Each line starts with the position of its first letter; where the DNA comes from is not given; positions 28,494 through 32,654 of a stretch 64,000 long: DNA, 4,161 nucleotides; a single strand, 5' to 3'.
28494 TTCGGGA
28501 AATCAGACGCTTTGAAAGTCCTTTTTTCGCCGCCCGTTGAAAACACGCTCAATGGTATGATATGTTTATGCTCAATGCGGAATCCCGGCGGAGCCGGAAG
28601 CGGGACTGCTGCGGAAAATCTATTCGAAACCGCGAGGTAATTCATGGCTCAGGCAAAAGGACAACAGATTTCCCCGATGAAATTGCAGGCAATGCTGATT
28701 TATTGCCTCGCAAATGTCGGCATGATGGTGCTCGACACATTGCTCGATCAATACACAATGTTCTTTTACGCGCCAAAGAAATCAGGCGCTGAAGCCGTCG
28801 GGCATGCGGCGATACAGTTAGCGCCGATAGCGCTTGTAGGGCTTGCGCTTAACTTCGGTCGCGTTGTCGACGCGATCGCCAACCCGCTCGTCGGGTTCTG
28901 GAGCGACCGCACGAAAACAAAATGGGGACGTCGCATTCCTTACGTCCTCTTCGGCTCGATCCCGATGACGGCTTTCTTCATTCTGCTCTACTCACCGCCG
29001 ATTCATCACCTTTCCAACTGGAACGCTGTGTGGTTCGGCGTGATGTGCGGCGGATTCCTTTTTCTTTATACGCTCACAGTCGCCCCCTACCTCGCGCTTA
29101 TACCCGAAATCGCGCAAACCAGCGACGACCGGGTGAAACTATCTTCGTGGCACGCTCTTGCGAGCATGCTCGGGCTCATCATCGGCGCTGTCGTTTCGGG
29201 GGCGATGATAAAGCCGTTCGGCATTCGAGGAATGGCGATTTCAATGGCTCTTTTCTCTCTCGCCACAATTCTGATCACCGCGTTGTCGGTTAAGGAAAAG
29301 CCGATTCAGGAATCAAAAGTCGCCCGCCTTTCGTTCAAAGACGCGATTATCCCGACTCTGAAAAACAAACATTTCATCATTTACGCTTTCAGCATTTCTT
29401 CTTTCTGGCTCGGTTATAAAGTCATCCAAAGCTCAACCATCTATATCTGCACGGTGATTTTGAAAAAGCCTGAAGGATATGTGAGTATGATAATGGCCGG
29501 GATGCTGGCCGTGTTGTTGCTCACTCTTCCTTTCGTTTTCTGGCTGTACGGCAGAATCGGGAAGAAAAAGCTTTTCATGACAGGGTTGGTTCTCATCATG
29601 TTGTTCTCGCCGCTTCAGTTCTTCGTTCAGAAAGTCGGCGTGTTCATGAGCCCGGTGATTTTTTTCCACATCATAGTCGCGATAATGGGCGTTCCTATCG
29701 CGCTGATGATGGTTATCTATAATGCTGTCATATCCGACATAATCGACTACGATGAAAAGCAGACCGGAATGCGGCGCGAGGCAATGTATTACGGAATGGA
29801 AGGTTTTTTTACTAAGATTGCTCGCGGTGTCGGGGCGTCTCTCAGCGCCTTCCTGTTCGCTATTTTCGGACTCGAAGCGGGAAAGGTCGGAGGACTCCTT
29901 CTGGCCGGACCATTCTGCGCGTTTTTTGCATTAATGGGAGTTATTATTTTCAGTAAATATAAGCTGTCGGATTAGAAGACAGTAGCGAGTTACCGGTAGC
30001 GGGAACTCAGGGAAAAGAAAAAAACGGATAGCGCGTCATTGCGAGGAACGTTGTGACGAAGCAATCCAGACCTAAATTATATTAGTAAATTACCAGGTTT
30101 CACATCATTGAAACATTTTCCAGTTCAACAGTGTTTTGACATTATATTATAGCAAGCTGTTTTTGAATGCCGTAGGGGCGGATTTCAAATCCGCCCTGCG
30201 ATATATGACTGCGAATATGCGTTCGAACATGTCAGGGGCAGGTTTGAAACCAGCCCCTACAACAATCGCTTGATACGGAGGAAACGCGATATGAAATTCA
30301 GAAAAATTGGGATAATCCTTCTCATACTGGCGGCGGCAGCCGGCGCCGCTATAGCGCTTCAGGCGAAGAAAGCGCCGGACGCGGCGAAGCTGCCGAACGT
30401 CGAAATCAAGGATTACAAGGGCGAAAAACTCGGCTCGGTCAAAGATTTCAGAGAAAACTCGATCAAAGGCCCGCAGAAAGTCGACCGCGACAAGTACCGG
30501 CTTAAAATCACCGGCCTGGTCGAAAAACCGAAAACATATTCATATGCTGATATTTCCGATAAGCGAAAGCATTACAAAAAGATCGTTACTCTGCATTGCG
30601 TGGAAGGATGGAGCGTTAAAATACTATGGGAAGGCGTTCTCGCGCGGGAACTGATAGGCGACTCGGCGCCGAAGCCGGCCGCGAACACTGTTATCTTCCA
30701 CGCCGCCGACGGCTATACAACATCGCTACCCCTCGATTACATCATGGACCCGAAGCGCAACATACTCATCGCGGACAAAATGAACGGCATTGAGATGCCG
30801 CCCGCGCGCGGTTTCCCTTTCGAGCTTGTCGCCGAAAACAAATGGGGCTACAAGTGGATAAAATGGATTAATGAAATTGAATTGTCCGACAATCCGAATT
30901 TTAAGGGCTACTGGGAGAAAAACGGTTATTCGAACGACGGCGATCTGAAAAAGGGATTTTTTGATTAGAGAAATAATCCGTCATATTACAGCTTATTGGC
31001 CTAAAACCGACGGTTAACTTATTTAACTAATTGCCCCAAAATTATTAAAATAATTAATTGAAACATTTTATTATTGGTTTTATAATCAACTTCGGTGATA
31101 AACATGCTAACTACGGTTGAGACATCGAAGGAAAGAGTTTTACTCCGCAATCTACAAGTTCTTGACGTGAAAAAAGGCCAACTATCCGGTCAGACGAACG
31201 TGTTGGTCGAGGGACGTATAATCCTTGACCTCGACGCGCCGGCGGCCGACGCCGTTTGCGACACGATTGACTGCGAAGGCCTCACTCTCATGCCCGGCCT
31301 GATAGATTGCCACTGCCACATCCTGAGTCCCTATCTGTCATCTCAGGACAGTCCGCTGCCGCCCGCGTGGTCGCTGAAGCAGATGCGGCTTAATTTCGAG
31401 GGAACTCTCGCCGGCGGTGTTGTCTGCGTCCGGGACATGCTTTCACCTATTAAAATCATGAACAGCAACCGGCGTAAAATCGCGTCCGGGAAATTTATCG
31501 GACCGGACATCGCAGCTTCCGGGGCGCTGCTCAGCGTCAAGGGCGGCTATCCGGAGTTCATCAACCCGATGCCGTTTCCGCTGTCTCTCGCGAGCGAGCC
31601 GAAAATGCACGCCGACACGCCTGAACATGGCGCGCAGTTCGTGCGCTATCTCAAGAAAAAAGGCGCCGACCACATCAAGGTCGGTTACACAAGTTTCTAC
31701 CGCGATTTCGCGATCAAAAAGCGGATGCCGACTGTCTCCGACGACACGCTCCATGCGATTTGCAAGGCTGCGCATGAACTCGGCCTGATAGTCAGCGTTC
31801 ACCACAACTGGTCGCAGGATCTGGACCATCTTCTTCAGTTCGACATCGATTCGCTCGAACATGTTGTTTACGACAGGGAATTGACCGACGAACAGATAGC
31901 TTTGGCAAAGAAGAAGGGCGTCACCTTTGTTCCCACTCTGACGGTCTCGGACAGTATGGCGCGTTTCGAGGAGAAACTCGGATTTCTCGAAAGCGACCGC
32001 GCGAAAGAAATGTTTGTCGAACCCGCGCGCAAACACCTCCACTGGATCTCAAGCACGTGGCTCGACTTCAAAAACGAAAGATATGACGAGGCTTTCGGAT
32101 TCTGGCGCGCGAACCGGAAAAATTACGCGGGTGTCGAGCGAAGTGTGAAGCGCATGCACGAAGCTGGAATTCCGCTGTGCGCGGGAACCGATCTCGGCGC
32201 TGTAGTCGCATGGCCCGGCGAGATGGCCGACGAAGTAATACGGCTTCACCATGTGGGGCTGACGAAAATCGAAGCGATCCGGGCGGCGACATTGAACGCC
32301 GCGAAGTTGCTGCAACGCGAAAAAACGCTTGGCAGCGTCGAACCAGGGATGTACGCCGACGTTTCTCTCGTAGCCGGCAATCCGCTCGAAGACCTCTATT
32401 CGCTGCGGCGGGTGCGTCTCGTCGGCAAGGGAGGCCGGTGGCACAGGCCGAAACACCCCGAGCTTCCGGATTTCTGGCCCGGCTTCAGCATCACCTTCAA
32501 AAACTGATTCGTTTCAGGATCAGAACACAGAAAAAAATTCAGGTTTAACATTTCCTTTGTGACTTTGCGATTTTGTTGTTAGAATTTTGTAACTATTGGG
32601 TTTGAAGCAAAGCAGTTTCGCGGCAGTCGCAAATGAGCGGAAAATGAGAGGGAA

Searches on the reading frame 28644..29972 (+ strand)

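Call 53: search_protein_families(library=pfam, proteins=[window:28644-29972:+], max_evalue=0.00001)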
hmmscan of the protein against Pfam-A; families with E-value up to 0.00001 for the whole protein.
window:28644-29972:+ (443 aa): 4 families
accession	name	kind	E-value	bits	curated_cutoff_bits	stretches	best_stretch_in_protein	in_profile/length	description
PF13347.12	MFS_2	-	1.4e-64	218.6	27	1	20-413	2-389/427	MFS/sugar transport protein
PF07690.21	MFS_1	-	6.1e-16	58.7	33.4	1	60-257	29-220/347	Major Facilitator Superfamily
PF03209.21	PUCC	-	5.4e-10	39.3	21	1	61-217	13-176/401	PUCC protein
PF03092.22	BT1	-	3.1e-06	26.6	22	1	78-272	39-223/432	BT1 family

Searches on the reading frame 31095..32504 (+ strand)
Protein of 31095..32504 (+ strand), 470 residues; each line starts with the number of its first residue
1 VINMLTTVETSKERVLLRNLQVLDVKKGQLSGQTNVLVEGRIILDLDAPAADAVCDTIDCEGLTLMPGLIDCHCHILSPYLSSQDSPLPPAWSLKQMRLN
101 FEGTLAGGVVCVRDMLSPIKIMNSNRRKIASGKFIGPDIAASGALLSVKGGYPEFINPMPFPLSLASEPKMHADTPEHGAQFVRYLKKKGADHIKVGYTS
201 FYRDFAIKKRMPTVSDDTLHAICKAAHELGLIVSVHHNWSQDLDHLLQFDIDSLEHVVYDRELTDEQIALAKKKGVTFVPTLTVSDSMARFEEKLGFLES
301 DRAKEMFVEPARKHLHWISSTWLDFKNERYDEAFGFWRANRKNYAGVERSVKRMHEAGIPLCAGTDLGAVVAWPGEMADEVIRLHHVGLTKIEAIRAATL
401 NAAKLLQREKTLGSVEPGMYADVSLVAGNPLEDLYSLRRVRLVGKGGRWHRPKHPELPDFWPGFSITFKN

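Call 53: search_protein_families(library=pfam, proteins=[window:31095-32504:+], max_evalue=0.00001)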
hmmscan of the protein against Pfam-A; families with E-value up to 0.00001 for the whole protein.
window:31095-32504:+ (470 aa): 2 families
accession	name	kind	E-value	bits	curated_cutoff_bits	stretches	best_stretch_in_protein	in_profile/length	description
PF01979.26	Amidohydro_1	-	1.2e-25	90.9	25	1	64-445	1-340/345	Amidohydrolase family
PF07969.17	Amidohydro_3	-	3.6e-16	60.1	29.7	1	206-431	253-449/472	Amidohydrolase family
